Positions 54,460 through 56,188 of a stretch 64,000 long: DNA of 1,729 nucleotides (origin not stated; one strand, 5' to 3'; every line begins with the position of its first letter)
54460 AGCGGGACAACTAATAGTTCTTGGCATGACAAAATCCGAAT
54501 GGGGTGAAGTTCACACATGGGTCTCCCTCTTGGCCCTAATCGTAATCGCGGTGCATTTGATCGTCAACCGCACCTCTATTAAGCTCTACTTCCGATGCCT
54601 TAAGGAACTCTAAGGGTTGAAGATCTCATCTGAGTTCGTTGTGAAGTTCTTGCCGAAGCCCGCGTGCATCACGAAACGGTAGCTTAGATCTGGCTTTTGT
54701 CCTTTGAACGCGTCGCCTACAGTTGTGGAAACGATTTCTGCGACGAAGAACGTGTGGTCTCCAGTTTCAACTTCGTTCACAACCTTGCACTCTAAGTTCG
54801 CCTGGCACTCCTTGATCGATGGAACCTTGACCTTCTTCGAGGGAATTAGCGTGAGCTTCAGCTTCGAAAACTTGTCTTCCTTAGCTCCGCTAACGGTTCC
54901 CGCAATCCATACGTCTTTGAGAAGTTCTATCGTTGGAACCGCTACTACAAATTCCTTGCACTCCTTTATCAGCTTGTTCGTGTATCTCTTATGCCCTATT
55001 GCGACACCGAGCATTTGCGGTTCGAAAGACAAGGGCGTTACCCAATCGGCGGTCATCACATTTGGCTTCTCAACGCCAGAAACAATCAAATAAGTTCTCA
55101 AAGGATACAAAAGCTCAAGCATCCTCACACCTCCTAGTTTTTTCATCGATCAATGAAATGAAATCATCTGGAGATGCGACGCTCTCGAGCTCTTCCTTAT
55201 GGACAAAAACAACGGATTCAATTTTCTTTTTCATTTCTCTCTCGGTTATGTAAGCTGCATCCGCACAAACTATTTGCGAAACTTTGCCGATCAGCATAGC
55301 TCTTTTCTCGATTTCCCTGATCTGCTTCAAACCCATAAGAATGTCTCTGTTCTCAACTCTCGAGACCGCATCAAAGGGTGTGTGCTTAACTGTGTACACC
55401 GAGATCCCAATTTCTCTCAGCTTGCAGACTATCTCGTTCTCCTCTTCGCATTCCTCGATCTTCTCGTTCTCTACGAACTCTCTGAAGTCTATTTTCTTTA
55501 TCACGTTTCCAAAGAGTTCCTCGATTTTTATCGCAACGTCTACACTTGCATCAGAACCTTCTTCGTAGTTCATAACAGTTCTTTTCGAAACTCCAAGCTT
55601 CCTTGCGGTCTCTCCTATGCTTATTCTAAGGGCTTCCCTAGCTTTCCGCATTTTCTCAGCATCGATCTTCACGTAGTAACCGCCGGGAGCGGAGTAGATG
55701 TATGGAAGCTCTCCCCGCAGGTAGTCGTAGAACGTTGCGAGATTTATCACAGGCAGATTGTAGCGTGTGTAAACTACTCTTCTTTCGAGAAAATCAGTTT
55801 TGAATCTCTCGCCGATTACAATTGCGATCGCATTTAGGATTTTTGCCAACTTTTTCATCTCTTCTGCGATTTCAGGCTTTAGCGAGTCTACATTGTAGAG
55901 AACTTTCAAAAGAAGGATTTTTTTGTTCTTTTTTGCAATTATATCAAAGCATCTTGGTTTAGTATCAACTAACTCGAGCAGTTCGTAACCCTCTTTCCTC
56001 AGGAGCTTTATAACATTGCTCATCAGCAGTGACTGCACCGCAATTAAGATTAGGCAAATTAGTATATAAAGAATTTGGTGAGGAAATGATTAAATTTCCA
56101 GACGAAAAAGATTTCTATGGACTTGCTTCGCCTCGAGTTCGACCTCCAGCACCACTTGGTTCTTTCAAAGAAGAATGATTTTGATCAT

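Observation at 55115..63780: herA-mre11-rad50-nurA operon extended by an overlapping leader gene, a divergent COG1395-like HTH regulator and a trailing orphan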

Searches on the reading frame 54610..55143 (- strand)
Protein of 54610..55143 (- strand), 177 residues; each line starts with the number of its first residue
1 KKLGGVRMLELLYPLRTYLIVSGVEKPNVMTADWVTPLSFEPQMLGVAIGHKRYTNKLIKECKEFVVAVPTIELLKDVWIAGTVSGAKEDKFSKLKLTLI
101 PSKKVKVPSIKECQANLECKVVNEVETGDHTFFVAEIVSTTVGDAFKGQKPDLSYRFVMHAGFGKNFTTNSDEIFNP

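Call 74: search_protein_families(library=pfam, proteins=[window:54610-55143:-], max_evalue=0.001)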
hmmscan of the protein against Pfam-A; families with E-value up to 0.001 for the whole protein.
window:54610-55143:- (177 aa): 1 family
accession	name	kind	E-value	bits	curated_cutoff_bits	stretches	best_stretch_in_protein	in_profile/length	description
PF01613.24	Flavin_Reduct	-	4.2e-29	102.1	27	1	16-145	7-136/153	Flavin reductase like domain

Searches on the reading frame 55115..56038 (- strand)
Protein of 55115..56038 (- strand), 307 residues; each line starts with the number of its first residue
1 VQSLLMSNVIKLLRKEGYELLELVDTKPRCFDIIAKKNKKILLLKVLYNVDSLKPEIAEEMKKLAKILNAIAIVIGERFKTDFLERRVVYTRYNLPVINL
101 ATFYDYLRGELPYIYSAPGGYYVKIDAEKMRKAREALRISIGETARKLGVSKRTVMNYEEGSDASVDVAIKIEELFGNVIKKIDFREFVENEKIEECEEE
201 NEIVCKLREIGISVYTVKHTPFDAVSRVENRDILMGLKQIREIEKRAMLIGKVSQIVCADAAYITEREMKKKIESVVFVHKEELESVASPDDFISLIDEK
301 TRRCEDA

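Call 3: search_protein_families(library=pfam, proteins=[window:55115-56038:-], max_evalue=0.01)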
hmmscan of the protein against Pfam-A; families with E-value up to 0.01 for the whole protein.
window:55115-56038:- (307 aa): 6 families
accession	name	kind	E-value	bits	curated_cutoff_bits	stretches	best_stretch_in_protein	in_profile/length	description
PF01381.28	HTH_3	-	2.8e-09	37.3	23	1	130-177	1-49/55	Helix-turn-helix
PF12844.13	HTH_19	-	0.00017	21.9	30.2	1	128-181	2-56/64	Helix-turn-helix domain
PF00376.29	MerR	-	0.00054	20.2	28.2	1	140-160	1-21/38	MerR family regulatory protein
PF13560.12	HTH_31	-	0.00091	19.9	27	1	129-166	5-44/64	Helix-turn-helix domain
PF13384.12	HTH_23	-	0.0075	16.5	24.6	0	133-157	11-36/50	Homeodomain-like domain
PF12728.13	HTH_17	-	0.0099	16.6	27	0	140-158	3-21/51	Helix-turn-helix domain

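Call 4: search_protein_families(library=ncbifam, proteins=[window:55115-56038:-], max_evalue=0.01)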
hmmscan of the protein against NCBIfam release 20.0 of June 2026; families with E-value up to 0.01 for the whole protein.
window:55115-56038:- (307 aa): 4 families
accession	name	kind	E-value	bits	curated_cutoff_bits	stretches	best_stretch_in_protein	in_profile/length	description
NF003162.0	PRK04140.1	equivalog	1.6e-90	303.3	263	1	2-302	3-314/317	transcriptional regulator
TIGR03830.1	CxxCG_CxxCG_HTH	subfamily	0.0012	18.6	61.8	1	126-163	66-103/127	type II TA system antitoxin MqsA family protein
TIGR02607.1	antidote_HigA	equivalog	0.002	17.9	47.7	1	135-178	17-61/81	HigA family addiction module antitoxin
TIGR03070.1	couple_hipB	subfamily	0.0073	16.2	71.65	0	130-163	7-40/58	type II toxin-antitoxin system Y4mF family antitoxin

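Call 64: search_protein_families(library=padloc, proteins=[window:55115-56035:-], max_evalue=0.001)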
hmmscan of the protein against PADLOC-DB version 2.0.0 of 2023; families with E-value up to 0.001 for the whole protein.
window:55115-56035:- (306 aa): 4 families
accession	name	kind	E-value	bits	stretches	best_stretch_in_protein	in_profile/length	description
PDLC03952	RmrA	-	0.00014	18.8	1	125-162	23-60/395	-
PDLC03947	RmrA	-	0.00032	17.6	1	125-164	12-52/383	-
PDLC03949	RmrA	-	0.00057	16.8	0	125-167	3-46/363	-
PDLC04142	capH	-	0.00091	18.3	0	124-180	6-60/103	capH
